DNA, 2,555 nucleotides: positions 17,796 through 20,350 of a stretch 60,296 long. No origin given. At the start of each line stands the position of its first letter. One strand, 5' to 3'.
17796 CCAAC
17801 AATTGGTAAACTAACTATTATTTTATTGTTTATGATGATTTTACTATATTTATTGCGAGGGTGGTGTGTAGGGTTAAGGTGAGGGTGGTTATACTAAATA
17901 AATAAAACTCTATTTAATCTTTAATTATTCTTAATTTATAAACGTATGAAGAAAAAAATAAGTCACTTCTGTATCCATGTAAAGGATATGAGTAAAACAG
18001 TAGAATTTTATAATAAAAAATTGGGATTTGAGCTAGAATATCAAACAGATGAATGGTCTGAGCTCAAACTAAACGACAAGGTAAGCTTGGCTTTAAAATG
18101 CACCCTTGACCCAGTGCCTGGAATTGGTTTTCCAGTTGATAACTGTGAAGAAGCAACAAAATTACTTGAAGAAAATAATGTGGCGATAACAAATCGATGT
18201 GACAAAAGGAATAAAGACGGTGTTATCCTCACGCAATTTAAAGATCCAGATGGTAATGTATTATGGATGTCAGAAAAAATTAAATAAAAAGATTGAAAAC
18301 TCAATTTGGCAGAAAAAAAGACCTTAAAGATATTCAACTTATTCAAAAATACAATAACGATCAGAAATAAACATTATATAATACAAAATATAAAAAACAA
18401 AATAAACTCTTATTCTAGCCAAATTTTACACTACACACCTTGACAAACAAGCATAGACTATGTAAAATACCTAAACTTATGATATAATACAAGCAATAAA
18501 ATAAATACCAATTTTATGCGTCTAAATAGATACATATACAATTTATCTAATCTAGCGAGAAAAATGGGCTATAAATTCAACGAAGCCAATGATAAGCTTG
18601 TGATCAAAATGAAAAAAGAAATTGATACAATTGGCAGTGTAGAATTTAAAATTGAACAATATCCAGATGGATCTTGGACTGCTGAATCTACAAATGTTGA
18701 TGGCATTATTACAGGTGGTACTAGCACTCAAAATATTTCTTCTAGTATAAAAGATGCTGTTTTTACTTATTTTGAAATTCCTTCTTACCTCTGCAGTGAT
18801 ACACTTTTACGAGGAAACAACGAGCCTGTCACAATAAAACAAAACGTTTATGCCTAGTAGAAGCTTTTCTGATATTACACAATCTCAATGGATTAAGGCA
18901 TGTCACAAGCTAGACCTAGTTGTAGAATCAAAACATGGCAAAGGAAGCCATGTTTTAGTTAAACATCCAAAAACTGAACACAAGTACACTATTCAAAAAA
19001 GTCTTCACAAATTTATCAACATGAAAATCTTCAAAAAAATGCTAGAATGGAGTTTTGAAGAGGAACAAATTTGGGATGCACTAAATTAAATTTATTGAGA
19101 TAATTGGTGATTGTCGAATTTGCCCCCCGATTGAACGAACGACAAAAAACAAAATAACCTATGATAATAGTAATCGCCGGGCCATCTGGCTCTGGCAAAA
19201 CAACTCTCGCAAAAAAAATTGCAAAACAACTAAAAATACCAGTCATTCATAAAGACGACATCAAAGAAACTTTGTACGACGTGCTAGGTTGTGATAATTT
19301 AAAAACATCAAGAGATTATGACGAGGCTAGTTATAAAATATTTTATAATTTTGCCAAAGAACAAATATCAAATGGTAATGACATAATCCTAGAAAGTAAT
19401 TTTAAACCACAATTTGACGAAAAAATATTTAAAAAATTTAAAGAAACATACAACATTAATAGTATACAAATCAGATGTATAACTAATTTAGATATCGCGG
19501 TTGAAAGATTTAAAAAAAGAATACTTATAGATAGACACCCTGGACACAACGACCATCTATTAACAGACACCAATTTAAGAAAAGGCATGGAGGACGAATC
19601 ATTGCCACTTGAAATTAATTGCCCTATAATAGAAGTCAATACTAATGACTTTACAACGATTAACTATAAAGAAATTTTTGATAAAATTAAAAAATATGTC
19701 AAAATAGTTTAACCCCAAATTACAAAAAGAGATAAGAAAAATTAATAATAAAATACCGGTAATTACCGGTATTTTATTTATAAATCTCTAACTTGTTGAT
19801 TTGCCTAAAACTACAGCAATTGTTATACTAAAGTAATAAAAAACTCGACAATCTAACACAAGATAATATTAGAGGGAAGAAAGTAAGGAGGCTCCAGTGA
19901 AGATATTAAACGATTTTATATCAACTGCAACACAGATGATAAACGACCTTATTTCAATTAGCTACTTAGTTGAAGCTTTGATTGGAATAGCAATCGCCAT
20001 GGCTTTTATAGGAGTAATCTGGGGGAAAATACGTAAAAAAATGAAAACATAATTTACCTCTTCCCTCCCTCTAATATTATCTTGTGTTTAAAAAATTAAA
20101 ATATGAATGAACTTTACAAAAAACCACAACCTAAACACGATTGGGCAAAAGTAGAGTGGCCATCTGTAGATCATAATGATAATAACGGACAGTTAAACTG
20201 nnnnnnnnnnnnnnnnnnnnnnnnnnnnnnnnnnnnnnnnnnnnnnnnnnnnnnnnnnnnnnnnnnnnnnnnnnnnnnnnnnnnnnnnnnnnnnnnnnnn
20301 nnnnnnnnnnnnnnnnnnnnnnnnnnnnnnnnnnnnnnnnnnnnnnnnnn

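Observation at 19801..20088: Promoter-driven 51-codon membrane peptide locked between a perfect 23-nt 5'/3' inverted repeat with an anti-SD tract: type I toxin-like locus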

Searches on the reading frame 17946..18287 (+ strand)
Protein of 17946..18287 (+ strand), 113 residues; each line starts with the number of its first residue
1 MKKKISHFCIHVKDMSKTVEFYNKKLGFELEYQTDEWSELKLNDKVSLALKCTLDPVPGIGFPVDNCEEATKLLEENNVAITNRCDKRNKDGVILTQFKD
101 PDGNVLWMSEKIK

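Call 8: search_protein_families(library=pfam, proteins=[window:17946-18287:+], max_evalue=0.01)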
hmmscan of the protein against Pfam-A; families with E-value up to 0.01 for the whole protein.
window:17946-18287:+ (113 aa): 4 families
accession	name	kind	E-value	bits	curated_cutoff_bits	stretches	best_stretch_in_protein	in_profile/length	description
PF00903.31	Glyoxalase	-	6.2e-12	46.4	20.6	1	4-107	1-120/121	Glyoxalase/Bleomycin resistance protein/Dioxygenase superfamily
PF22677.2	Ble-like_N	-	1.4e-06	28.4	24.5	1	5-31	2-28/41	Bleomycin resistance protein-like N-terminal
PF13669.12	Glyoxalase_4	-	0.0059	17.3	27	0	7-38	2-33/109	Glyoxalase/Bleomycin resistance protein/Dioxygenase superfamily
PF12681.13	Glyoxalase_2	-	0.006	17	30.1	0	60-111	65-116/118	Glyoxalase-like domain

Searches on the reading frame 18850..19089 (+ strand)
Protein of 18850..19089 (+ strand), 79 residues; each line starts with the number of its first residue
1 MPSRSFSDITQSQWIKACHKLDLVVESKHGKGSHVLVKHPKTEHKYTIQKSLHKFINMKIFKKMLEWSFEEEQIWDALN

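Call 8: search_protein_families(library=pfam, proteins=[window:18850-19089:+], max_evalue=0.01)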
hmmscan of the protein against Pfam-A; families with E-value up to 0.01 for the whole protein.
window:18850-19089:+ (79 aa): 0 families

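Call 30: search_protein_families(library=ncbifam, proteins=[window:18850-19086:+], max_evalue=0.1)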
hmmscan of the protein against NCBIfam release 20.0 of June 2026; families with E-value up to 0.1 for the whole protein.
window:18850-19086:+ (79 aa): 3 families
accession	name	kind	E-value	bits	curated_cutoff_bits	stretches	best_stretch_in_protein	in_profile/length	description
TIGR02766.1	crypt_chrom_pln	subfamily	0.027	13.3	603.85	1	4-62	167-225/480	cryptochrome photoreceptor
NF041287.1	lipo_GerS_rel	equivalog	0.028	14.2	100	1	31-74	86-129/201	germination lipoprotein GerS-related protein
NF052286.1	ecto_TF_EhuR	exception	0.092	11.3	480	1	24-66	64-106/458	MocR-like ectoine utilization transcription factor EhuR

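Call 31: search_protein_families(library=padloc, proteins=[window:18850-19086:+], max_evalue=0.1)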
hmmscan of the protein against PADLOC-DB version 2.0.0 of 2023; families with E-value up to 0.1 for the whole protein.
window:18850-19086:+ (79 aa): 0 families

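Call 32: search_protein_families(library=phrogs, proteins=[window:18850-19086:+], max_evalue=0.1)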
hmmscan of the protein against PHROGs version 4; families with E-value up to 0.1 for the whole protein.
window:18850-19086:+ (79 aa): 2 families
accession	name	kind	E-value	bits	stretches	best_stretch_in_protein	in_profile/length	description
phrog_353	-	moron, auxiliary metabolic gene and host takeover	0.00084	20.4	1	9-62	5-57/73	toxin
phrog_23846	-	unknown function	0.023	15.5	1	18-70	96-147/164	-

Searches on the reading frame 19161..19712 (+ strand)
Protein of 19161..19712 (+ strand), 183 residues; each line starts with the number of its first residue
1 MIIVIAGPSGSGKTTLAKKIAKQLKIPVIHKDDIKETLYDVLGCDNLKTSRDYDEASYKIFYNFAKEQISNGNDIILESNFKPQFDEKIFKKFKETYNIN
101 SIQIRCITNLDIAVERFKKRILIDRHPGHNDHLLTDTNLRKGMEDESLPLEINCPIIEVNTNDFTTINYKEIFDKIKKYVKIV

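Call 8: search_protein_families(library=pfam, proteins=[window:19161-19712:+], max_evalue=0.01)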
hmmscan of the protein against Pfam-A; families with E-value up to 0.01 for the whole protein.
window:19161-19712:+ (183 aa): 32 families (the best 25 are shown)
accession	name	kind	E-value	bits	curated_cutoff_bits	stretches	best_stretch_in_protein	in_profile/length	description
PF13671.12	AAA_33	-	3.2e-10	40.9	27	1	3-120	2-118/143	AAA domain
PF13238.12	AAA_18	-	1.7e-08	35.4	29.4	1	3-121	1-112/128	AAA domain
PF06414.18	Zeta_toxin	-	2.7e-08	33.9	22.3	1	2-106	18-131/199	Zeta toxin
PF13189.12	Cytidylate_kin2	-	3.9e-08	34.1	28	1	2-93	1-82/176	Cytidylate kinase-like family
PF13207.12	AAA_17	-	5.8e-06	27.1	27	1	7-129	2-127/136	AAA domain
PF00004.35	AAA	-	1.3e-05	26.1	21.2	1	4-30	2-28/131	ATPase family associated with various cellular activities (AAA)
PF13521.12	AAA_28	-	3.4e-05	24.6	27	1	3-46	2-44/164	AAA domain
PF00485.24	PRK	-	8.9e-05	22.8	22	1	2-37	1-34/196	Phosphoribulokinase / Uridine kinase family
PF02224.24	Cytidylate_kin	-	0.00011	22.4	26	1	3-31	1-29/211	Cytidylate kinase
PF05729.18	NACHT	-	0.00014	22.2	26.7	1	2-32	2-32/167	NACHT domain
PF13173.12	AAA_14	-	0.00016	22.1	27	1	2-64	4-57/129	AAA domain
PF13401.12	AAA_22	-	0.00018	22.3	27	1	2-29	7-37/130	AAA domain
PF00005.33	ABC_tran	-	0.00021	22.3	25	1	2-26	13-37/137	ABC transporter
PF03266.21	NTPase_1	-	0.00097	19.5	23.9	1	3-25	2-24/168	NTPase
PF01637.24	ATPase_2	-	0.0011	19.3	33.2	1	2-33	22-56/225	ATPase domain predominantly from Archaea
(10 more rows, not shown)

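Call 30: search_protein_families(library=ncbifam, proteins=[window:19161-19709:+], max_evalue=0.1)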
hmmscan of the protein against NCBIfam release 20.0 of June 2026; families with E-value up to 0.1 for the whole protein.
window:19161-19709:+ (183 aa): 94 families (the best 25 are shown)
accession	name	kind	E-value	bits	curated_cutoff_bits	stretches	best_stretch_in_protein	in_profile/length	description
TIGR02173.1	cyt_kin_arch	equivalog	1e-08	35.4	102.1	1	1-82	1-82/169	(d)CMP kinase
NF005576.0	PRK07261.1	equivalog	7.6e-07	29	224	1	1-36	1-36/171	DNA topology modulation protein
NF008996.1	PRK12339.1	equivalog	1.6e-06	28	250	2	1-67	1-66/193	mevalonate-3-phosphate 5-kinase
NF005994.0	PRK08118.1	equivalog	2e-06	28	215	1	3-33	4-34/172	DNA topology modulation protein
NF005115.0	PRK06547.1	equivalog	4e-06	26.3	173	1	1-34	16-50/172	hypothetical protein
NF004018.0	PRK05480.1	equivalog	7.7e-06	25.5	180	1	1-38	7-47/210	uridine kinase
NF005255.0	PRK06762.2-2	equivalog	2.9e-05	24.1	140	1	2-99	5-96/163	hypothetical protein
TIGR00017.1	cmk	equivalog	3.2e-05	23.7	135.55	1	1-29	3-31/217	(d)CMP kinase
TIGR00235.1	udk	equivalog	3.5e-05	23.5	220.3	1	1-57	7-64/207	uridine kinase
NF003745.1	PRK05342.1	equivalog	5.5e-05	22.2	359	1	3-32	112-141/418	ATP-dependent Clp protease ATP-binding subunit ClpX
TIGR01313.1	therm_gnt_kin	subfamily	5.6e-05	22.9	113.75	1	3-35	1-33/164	gluconokinase, GntK/IdnK-type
NF003259.0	PRK04220.1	equivalog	6.5e-05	22.4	343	1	1-45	93-138/306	2-phosphoglycerate kinase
NF006085.0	PRK08233.1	equivalog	8.6e-05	22.4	198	1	2-124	7-121/184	hypothetical protein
TIGR02640.1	gas_vesic_GvpN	equivalog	0.0001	21.9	266.8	1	4-30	25-51/262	gas vesicle protein GvpN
TIGR00382.1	clpX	equivalog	0.00019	20.6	370.75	1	3-33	120-150/414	ATP-dependent protease ATP-binding subunit ClpX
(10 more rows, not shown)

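Call 31: search_protein_families(library=padloc, proteins=[window:19161-19709:+], max_evalue=0.1)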
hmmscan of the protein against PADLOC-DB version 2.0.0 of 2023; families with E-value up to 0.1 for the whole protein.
window:19161-19709:+ (183 aa): 18 families
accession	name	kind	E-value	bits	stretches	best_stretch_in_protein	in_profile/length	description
PDLC02911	VakA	-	1.3e-07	30.3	1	3-178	5-161/163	-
PDLC04140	mad8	-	4.3e-05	21.2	1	2-24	29-51/314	mads_8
PDLC02195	IetA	-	6.1e-05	20.5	1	4-29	141-166/395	-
PDLC02196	IetA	-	7.3e-05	20.4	1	3-29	125-151/374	-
PDLC04232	IetA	-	9.6e-05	19.9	1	3-29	119-145/330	-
PDLC02499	BrxF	-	0.0013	17.1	1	2-40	23-62/133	BrxF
PDLC04790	PDC-S01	-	0.0015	15.3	1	2-35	29-62/422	-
PDLC04547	PDC-M26A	-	0.0017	15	1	2-23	334-355/724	-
PDLC04690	PDC-M51B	-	0.0024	15.6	1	2-27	4-29/191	-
PDLC00263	LmuB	-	0.0026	15.7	1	5-64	30-94/204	AAA ATPase domain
PDLC04789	PDC-S01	-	0.0033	14.5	1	2-33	19-52/375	-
PDLC04135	mad3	-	0.0038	14.8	1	3-20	25-42/374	mads_3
PDLC00915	TRIP13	-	0.0046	14.4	1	2-24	65-87/302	TRIP13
PDLC02373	dCTPase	-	0.0046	13.9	1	1-125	155-248/630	-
PDLC00914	TRIP13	-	0.014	12.9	1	2-25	73-96/302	TRIP13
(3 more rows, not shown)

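Call 32: search_protein_families(library=phrogs, proteins=[window:19161-19709:+], max_evalue=0.1)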
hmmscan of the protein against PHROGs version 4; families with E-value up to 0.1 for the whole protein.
window:19161-19709:+ (183 aa): 43 families (the best 25 are shown)
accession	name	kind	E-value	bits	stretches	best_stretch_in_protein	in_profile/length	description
phrog_505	-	other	5e-10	40.3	1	2-120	4-123/295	polynucleotide kinase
phrog_2071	-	other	6.4e-08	33.7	1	1-52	17-64/282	ATPase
phrog_761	-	other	1.4e-07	32.5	1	1-36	20-55/362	thymidylate kinase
phrog_5846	-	DNA, RNA and nucleotide metabolism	1.9e-06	28.4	1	3-90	41-98/380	clamp loader of DNA polymerase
phrog_10401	-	other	2.3e-06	27.6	1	3-32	463-492/667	ATPase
phrog_1815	-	other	8.2e-06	27.2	1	1-29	4-32/197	guanylate kinase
phrog_139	-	other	8.3e-06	26.4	1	1-73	84-142/342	deoxynucleoside monophosphate kinase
phrog_2107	-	other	8.7e-06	26.5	1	1-29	4-32/201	thymidylate kinase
phrog_10255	-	other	9.3e-06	26.5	1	1-41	2-43/230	kinase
phrog_4339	-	unknown function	1.1e-05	25.8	1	3-32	54-83/552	-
phrog_3757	-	unknown function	5.2e-05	23.8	1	3-29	129-155/367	-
phrog_6931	-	unknown function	0.00011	22.5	1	2-123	187-309/343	-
phrog_293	-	moron, auxiliary metabolic gene and host takeover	0.00018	20.6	1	2-25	165-188/1058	ABC transporter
phrog_249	-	moron, auxiliary metabolic gene and host takeover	0.00079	19.8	1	3-39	130-166/380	porphyrin biosynthesis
phrog_325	-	DNA, RNA and nucleotide metabolism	0.00095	18.5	1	3-25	493-515/986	Dda-like helicase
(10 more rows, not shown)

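Call 49: find_encoding_contigs(protein=window:19161-19709:+, flank=3000, max_places=10)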
Protein window:19161-19709:+ (183 aa): no gene with exactly this product is on record in the collection.

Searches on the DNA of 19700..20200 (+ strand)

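Call 22: search_dna_similar(query=window:19790-20100:+, collection=phages, mode=distant, max_evalue=0.01)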
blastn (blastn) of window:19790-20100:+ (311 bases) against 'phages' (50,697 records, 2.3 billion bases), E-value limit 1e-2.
No match.

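Call 23: search_dna_similar(query=window:19790-20100:+, collection=plasmids, mode=distant, max_evalue=0.01)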
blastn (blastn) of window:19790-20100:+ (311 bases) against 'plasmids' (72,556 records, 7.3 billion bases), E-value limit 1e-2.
No match.

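Call 88: search_rna_families(source=window, start=19700, end=20200, threshold=evalue, max_evalue=10)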
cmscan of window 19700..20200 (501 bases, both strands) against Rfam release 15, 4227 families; matches with E-value up to 10: 5.
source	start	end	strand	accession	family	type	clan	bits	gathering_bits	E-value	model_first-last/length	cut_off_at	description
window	19735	19805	-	RF01770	rimP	Cis-reg; leader;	-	21.5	47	0.41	1-102/102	no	Gammaprotebacteria rimP leader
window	20040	20096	+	RF02454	ncr982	Gene; sRNA;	-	18.6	50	4.8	1-79/79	no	Bacillus sRNA ncr982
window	19742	19824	-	RF02053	STnc430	Gene; sRNA;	-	17.5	47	3.5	1-162/162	no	Enterobacterial sRNA STnc430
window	19742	19778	+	RF00125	IS128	Gene; sRNA;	-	15.1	80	1.3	159-198/209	no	IS128 RNA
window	19728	19821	-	RF01242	snR36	Gene; snRNA; snoRNA; HACA-box;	CL00035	13.2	43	6.8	1-180/180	no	Small nucleolar RNA snR36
